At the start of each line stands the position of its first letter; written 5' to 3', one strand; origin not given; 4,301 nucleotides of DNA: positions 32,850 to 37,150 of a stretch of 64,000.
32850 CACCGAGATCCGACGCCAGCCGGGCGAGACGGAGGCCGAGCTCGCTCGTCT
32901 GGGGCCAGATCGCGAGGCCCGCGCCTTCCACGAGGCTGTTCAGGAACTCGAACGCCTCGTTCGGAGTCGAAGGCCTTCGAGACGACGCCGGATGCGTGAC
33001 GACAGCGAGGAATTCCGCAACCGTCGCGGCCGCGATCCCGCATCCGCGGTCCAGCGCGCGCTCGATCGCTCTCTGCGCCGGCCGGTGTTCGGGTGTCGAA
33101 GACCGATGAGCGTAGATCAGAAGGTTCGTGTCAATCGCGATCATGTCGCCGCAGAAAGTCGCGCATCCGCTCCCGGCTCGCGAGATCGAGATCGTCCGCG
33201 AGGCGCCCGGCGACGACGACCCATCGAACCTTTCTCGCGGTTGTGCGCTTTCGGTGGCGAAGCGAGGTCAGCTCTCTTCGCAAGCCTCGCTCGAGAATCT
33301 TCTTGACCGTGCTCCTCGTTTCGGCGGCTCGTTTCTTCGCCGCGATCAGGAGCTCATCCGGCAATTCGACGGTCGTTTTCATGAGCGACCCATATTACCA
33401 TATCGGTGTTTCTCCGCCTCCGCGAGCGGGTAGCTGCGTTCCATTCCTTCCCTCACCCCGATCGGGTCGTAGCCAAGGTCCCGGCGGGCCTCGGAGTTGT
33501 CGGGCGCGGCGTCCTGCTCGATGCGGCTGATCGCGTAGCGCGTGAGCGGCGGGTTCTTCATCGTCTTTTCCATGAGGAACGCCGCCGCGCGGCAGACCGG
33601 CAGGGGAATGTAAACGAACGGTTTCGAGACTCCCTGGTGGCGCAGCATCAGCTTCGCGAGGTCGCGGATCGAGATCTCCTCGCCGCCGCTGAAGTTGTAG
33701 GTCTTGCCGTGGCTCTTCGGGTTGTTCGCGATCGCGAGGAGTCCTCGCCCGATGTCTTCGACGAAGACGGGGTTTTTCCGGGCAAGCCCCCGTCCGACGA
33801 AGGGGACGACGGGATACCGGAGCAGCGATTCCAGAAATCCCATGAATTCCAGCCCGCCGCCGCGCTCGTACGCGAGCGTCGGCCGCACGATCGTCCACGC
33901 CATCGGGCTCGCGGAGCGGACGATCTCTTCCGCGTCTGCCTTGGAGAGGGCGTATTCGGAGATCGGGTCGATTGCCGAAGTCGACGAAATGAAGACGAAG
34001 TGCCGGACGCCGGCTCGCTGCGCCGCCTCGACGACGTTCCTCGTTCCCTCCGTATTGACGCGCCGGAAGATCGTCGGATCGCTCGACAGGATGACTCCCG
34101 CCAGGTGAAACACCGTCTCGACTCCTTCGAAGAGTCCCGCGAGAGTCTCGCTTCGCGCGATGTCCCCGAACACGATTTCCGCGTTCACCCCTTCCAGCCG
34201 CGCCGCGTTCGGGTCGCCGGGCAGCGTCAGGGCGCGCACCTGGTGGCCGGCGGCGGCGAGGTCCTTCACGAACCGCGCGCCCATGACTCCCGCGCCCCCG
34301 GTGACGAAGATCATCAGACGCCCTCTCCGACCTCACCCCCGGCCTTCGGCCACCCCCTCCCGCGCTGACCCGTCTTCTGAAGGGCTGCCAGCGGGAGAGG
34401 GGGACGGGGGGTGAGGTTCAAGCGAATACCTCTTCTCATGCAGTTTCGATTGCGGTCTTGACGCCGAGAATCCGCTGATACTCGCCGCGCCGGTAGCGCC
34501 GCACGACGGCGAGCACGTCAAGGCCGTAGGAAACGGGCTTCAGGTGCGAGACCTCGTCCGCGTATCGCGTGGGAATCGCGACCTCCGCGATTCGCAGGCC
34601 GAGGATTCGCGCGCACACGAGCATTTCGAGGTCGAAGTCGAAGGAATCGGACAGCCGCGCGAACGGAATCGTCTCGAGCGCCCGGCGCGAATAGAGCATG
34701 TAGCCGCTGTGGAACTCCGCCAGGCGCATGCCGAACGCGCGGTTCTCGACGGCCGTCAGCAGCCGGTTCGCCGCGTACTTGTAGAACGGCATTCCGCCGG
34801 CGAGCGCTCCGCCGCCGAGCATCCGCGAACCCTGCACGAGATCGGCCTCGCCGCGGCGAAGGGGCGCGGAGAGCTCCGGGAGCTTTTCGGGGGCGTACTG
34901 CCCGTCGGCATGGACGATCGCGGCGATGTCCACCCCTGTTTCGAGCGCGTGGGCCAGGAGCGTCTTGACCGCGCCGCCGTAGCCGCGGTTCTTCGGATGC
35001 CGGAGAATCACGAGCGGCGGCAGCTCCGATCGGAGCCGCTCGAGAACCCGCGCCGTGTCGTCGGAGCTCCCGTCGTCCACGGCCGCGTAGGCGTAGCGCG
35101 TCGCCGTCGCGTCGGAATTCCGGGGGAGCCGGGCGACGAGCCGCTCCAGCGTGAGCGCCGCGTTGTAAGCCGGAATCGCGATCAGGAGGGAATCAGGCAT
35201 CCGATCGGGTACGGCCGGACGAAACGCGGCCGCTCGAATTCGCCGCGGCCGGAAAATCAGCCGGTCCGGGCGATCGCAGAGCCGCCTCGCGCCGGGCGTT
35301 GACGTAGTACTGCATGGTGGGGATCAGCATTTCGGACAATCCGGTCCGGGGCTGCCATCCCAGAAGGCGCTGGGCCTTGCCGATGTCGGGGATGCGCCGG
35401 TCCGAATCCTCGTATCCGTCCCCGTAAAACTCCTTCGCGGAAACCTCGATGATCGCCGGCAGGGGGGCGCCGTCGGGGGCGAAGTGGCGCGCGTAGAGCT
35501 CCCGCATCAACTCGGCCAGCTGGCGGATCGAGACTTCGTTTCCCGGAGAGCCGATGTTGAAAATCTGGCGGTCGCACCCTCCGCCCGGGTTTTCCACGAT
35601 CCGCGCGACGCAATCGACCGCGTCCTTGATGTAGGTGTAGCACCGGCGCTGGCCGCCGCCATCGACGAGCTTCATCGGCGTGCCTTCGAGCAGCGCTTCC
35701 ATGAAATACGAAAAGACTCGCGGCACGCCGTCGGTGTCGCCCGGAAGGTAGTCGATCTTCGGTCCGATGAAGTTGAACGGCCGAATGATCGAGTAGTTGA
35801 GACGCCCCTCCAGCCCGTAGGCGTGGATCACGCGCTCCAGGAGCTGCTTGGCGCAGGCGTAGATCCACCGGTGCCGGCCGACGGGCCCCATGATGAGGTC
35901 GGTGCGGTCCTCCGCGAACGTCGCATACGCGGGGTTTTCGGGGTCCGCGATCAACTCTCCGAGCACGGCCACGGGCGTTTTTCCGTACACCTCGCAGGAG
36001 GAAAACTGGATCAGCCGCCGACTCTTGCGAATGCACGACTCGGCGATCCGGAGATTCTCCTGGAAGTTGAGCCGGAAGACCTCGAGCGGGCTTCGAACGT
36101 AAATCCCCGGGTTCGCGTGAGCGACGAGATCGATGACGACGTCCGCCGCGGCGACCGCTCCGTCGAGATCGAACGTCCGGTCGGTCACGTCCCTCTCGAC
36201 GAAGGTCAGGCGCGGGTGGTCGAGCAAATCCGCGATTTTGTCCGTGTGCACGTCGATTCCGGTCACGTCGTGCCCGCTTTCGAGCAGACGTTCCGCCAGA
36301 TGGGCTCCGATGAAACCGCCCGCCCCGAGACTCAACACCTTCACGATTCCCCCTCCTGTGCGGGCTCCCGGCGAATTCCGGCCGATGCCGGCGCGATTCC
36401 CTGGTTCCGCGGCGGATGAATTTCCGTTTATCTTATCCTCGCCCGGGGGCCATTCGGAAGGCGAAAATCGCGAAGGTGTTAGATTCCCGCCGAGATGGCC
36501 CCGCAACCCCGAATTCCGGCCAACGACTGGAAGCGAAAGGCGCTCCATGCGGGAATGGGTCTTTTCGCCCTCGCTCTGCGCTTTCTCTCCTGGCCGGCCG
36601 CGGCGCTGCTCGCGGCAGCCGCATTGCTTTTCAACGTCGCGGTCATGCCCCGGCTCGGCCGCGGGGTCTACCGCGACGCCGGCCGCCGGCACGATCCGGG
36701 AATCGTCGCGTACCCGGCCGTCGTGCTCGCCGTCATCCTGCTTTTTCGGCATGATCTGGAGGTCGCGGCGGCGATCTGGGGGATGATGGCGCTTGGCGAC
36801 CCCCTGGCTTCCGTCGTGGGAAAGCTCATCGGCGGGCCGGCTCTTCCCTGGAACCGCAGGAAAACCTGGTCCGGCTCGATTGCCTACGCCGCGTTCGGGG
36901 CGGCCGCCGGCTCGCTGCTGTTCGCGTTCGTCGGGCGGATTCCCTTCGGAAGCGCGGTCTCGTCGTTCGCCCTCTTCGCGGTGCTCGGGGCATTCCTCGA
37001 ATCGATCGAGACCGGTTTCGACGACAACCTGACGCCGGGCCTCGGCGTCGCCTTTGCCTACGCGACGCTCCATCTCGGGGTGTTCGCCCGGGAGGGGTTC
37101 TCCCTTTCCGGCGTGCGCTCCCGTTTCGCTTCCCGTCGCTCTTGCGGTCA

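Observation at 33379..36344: Plant-type UDP-apiose/UDP-xylose synthase-like gene in a bacterial glycosylation operon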

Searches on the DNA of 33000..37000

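Call 84: search_rna_families(source=window, start=33000, end=37000, threshold=evalue, max_evalue=1)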
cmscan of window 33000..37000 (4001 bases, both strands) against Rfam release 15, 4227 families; matches with E-value up to 1: 0.
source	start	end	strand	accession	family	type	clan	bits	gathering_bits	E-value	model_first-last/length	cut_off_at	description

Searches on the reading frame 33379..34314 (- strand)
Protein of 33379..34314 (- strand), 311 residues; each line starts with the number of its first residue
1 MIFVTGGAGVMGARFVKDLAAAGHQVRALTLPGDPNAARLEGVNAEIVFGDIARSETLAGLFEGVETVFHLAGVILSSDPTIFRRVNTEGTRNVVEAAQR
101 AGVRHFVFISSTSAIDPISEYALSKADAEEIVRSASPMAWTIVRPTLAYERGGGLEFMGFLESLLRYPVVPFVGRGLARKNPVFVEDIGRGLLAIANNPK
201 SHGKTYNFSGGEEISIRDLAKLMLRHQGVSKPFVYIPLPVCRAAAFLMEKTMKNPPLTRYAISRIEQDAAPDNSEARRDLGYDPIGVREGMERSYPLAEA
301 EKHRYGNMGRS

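Call 5: search_protein_families(library=pfam, proteins=[window:33379-34314:-], max_evalue=0.01)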
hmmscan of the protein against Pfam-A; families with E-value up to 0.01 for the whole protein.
window:33379-34314:- (311 aa): 10 families
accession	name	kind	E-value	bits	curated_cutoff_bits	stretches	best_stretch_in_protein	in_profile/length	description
PF01370.27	Epimerase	-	2.1e-23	83.4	20.9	1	2-207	1-238/240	NAD dependent epimerase/dehydratase family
PF13460.12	NAD_binding_10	-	2.9e-20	73.4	27.2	1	6-148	1-146/184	NAD(P)H-binding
PF05368.20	NmrA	-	2.3e-19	70.6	27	1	2-243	5-250/298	NmrA-like family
PF01073.25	3Beta_HSD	-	1.2e-17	64.3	22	1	4-127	2-133/280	3-beta hydroxysteroid dehydrogenase/isomerase family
PF02719.21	Polysacc_synt_2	-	1.5e-14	54.3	20.2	1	2-136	1-153/293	Polysaccharide biosynthesis protein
PF07993.18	NAD_binding_4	-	9.2e-11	41.8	20.1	1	56-117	80-142/258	Male sterility protein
PF16363.11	GDP_Man_Dehyd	-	2.6e-10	40.7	27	1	3-115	1-147/332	GDP-mannose 4,6 dehydratase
PF04321.23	RmlD_sub_bind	-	3.3e-10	39.9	27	1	2-231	3-235/287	RmlD substrate binding domain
PF13579.12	Glyco_trans_4_4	-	7.8e-05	23.5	29.7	1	6-111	1-103/158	Glycosyl transferase 4-like domain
PF08659.16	KR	-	0.00025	21.5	22.6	1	3-115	4-140/180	KR domain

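Call 6: search_protein_families(library=ncbifam, proteins=[window:33379-34314:-], max_evalue=0.01)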
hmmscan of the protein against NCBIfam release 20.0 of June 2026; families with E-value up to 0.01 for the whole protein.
window:33379-34314:- (311 aa): 28 families (the best 25 are shown)
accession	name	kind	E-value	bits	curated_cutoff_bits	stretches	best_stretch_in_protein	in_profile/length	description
TIGR03466.1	HpnA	hypoth_equivalog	7.7e-31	107.2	367.65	2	2-118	3-120/327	hopanoid-associated sugar epimerase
NF042422.1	oxyalk_red_OleD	equivalog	2.8e-22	79.5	580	2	2-115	3-114/329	2-alkyl-3-oxoalkanoate reductase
TIGR04180.1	EDH_00030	hypoth_equivalog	4.5e-18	65.3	475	2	2-115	1-124/297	NAD-dependent 4,6-dehydratase LegB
NF052578.1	StrlDmthSdmBMthl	equivalog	5.2e-18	65.9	600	1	3-116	4-118/328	sterol demethylase protein SdmB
NF042423.1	oxyalk_red_Shew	equivalog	1.4e-16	60.5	580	1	2-113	11-120/331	2-alkyl-3-oxoalkanoate reductase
NF005539.0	PRK07201.1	equivalog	2.1e-13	49.9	549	1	3-231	4-270/657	SDR family oxidoreductase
TIGR01179.1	galE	equivalog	3.6e-11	42.5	262.3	1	2-115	2-125/332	UDP-glucose 4-epimerase GalE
TIGR01181.1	dTDP_gluc_dehyt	equivalog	8.1e-11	41.6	365.1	1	2-228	2-262/321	dTDP-glucose 4,6-dehydratase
NF041293.1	G6PDh_Azf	equivalog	8.7e-10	38.4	400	1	2-116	5-120/252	NAD-dependent glucose-6-phosphate dehydrogenase Azf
NF047837.1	UDPAcbARedWbcJ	equivalog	8.9e-10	38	500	1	49-133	31-115/372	UDP-2-acetamido-2,6-beta-L-arabino-hexul-4-ose reductase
NF043036.1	ErythonDh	equivalog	2.5e-09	36.8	325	1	2-112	3-126/321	D-erythronate dehydrogenase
NF058621.1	DiazavRedAvaA7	equivalog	2.8e-09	37.1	400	1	2-134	3-136/304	3-diazoavenalumate denitrifying reductase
NF004520.0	PRK05865.1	equivalog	2.8e-09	35.4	1509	1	2-257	3-227/854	sugar epimerase family protein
TIGR01746.1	Thioester-redct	subfamily_domain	1.1e-08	34.8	213.35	1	2-122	2-147/371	thioester reductase domain-containing protein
TIGR03589.1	PseB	equivalog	4.2e-08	32.5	407.75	1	2-132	7-146/324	UDP-N-acetylglucosamine 4,6-dehydratase (inverting)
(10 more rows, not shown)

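Call 34: search_solved_structures(query=window:33379-34314:-, max_evalue=0.001, show_alignments=1)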
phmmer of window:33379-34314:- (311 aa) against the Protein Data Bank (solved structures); distinct sequences matched with E-value up to 0.001: 104 (the best 60 are shown).
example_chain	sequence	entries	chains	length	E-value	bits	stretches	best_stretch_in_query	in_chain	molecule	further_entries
3wj7_A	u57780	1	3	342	2e-20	76.8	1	3-116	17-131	Putative oxidoreductase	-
9w2u_P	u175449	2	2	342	7.2e-15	58.5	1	4-267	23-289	NADH dehydrogenase [ubiquinone] 1 alpha subcomplex subunit 9, mitochondrial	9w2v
7dgq_R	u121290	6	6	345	7.4e-15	58.5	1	4-267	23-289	NADH dehydrogenase [ubiquinone] 1 alpha subcomplex subunit 9, mitochondrial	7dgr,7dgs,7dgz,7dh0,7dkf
7qsd_P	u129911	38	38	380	9.9e-15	58.1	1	4-267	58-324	NADH dehydrogenase [ubiquinone] 1 alpha subcomplex subunit 9, mitochondrial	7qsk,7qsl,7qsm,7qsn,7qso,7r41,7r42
7v2d_J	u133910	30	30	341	1.7e-14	57.2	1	4-267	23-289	NADH dehydrogenase [ubiquinone] 1 alpha subcomplex subunit 9, mitochondrial | NADH dehydrogenase ubiquinone 1 alpha subcomplex subunit 9, mitochondrial | NADH:u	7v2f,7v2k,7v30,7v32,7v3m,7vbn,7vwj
7w2k_J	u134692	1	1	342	1.8e-14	57.2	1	4-267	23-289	NADH:ubiquinone oxidoreductase subunit A9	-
7v2c_J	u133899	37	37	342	1.8e-14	57.2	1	4-267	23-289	NADH dehydrogenase [ubiquinone] 1 alpha subcomplex subunit 9, mitochondrial | NADH dehydrogenase ubiquinone 1 alpha subcomplex subunit 9, mitochondrial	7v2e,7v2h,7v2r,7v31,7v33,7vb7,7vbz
9buh_L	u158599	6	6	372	2.3e-14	56.8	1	4-267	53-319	NADH dehydrogenase [ubiquinone] 1 alpha subcomplex subunit 9, mitochondrial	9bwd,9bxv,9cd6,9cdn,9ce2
7vxu_J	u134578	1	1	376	2.4e-14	56.8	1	4-267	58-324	NADH dehydrogenase ubiquinone 1 alpha subcomplex subunit 9, mitochondrial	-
5gpn_p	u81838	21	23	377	2.4e-14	56.8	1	4-267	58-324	NADH dehydrogenase [ubiquinone] 1 alpha subcomplex subunit 9 | NADH dehydrogenase [ubiquinone] 1 alpha subcomplex subunit 9, mitochondrial | NADH:ubiquinone oxi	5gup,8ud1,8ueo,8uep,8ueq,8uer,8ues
9g83_P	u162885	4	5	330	2.9e-14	56.5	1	2-237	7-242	NAD-dependent epimerase/dehydratase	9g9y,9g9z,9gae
6x89_A9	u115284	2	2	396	3e-14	56.5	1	4-299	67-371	NADH dehydrogenase [ubiquinone] 1 alpha subcomplex subunit 9, mitochondrial isoform X1 | NDUA9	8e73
5lnk_d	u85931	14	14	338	4.5e-14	55.9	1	4-267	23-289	Mitochondrial complex I, 39 kDa subunit | NADH:ubiquinone oxidoreductase subunit A9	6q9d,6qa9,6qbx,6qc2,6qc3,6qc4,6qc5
7zdh_d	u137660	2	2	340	4.6e-14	55.9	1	4-267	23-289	NADH:ubiquinone oxidoreductase subunit A9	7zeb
6zk9_d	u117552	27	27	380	6.5e-14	55.4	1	4-267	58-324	NADH:ubiquinone oxidoreductase subunit A9 | NADH dehydrogenase [ubiquinone] 1 alpha subcomplex subunit 9, mitochondrial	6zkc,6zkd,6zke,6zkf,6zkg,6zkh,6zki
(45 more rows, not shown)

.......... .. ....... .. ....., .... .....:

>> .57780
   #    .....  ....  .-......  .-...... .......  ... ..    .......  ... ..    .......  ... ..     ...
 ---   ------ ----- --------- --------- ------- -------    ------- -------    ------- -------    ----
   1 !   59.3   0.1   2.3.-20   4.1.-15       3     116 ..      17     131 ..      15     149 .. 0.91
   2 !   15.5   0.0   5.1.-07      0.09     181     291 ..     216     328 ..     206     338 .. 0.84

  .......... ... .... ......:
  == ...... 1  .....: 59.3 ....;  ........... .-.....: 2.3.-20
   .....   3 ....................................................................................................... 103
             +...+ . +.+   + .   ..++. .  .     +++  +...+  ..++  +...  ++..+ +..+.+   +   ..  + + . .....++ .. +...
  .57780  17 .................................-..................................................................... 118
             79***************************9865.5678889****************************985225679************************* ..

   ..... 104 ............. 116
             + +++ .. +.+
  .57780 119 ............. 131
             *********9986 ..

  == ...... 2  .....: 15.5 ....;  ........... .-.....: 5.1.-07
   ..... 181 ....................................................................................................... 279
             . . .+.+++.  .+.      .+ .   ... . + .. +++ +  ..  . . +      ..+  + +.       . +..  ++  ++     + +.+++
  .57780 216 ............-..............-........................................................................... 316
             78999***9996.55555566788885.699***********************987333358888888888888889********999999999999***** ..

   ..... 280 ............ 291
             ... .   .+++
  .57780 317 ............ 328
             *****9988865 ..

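Call 85: predict_structure(alignment_id=A3)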
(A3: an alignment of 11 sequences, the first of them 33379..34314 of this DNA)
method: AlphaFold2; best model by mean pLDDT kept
length: 311 residues; sequences in the alignment: 11
mean_pLDDT: 88.6   pTM: 0.86
mean pLDDT of the five models: 88.6, 88.3, 87.6, 86.1, 82.1
residues with pLDDT >= 90: 208; 70-90: 80; 50-70: 10; < 50: 13
segments of 3 or more residues with pLDDT < 50: 299-311
pLDDT, mean of each block of 10 residues (from residue 1): 91 93 96 91 94 94 97 70 89 97 96 86 93 94 92 77 90 91 92 94 96 94 91 94 93 85 85 95 94 71 37 27
secondary structure, 60 per line:
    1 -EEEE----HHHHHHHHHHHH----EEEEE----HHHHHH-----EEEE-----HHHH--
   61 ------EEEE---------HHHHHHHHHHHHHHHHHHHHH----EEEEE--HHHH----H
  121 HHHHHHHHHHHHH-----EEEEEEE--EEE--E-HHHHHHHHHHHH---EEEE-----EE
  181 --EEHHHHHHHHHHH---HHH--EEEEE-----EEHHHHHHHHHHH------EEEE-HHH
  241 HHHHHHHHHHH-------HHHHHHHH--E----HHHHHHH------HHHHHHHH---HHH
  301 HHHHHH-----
elements in order: E2-5 H10-21 E26-30 H35-40 E46-49 H55-58 E67-70 H80-100 E105-109 H112-115 H120-133 E139-145 E148-150 H155-166 E170-173 H185-195 E204-208 H216-226 E233-236 H238-251 H259-266 H274-280 H287-294 H298-306

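Call 88: fold_search(model_id=the predicted structure, library=pdb)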
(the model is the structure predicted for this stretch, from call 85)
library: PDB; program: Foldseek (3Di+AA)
matches with E <= 10: 1890; with E <= 0.001: 1419
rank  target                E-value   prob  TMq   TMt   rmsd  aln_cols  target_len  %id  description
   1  3wj7_A                8.8e-20  1.00  0.79  0.74   4.5       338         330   25  Crystal structure of gox2253 (released 2014-06-04)
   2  8q0o_P                1.3e-18  1.00  0.77  0.72   3.9       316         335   21  Outward-facing, open2 proteoliposome complex I at 3.1 A. Initially purified in DDM. (released 2024-06-05)
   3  8e73_A9               2.9e-18  1.00  0.80  0.76   3.5       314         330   22  Vigna radiata supercomplex I+III2 (full bridge) (released 2023-01-11)
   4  9g83_P                3.1e-18  1.00  0.79  0.76   5.4       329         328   20  Respiratory supercomplex CI1-CIII2-CIV2-(cbb3)1 from alphaproteobacterium (released 2026-02-04)
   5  6pmh                  3.2e-18  1.00  0.76  0.72   4.6       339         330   25  Structure of Epimerase Mth375 from the thermophilic pseudomurein-containing methanogen Methanothermobacter thermautotrop (released 2020-07-08)
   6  1r66                  4.1e-18  1.00  0.75  0.73   5.1       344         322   22  Crystal Structure of DesIV (dTDP-glucose 4,6-dehydratase) from Streptomyces venezuelae with NAD and TYD bound (released 2004-01-27)
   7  4id9_A                4.8e-18  1.00  0.72  0.70   4.3       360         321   22  Crystal structure of a short-chain dehydrogenase/reductase superfamily protein from agrobacterium tumefaciens (TARGET  (released 2012-12-26)
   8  7qsm_P                5.1e-18  1.00  0.78  0.72   4.2       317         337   22  Bovine complex I in lipid nanodisc, Deactive-ligand (composite) (released 2022-05-25)
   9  8sk0_B                6.8e-18  1.00  0.73  0.69   5.3       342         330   23  Crystal structure of EvdS6 decarboxylase in ligand bound state (released 2023-08-09)
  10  6zl6_A                8.1e-18  1.00  0.73  0.72   4.6       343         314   20  Crystal Structure of UDP-Glucuronic acid 4-epimerase from Bacillus cereus in complex with UDP and NAD (released 2020-07-29)
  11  8c2s_P                8.6e-18  1.00  0.80  0.77   4.0       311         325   22  Cryo-EM structure NDUFS4 knockout complex I from Mus musculus heart (Class 1). (released 2023-12-20)
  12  8q0f_P                9.1e-18  1.00  0.82  0.76   3.6       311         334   22  Inward-facing, open2 proteoliposome complex I at 3.1 A. Initially purified in DDM. (released 2024-06-05)
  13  6bwl                  9.1e-18  1.00  0.75  0.75   3.8       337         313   23  X-ray structure of Pal from Bacillus thuringiensis (released 2018-01-17)
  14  4id9_B                9.1e-18  1.00  0.72  0.69   4.8       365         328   22  Crystal structure of a short-chain dehydrogenase/reductase superfamily protein from agrobacterium tumefaciens (TARGET  (released 2012-12-26)
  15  6pnl                  9.6e-18  1.00  0.76  0.71   4.8       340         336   24  Structure of Epimerase Mth375 from the thermophilic pseudomurein-containing methanogen Methanothermobacter thermautotrop (released 2020-07-08)
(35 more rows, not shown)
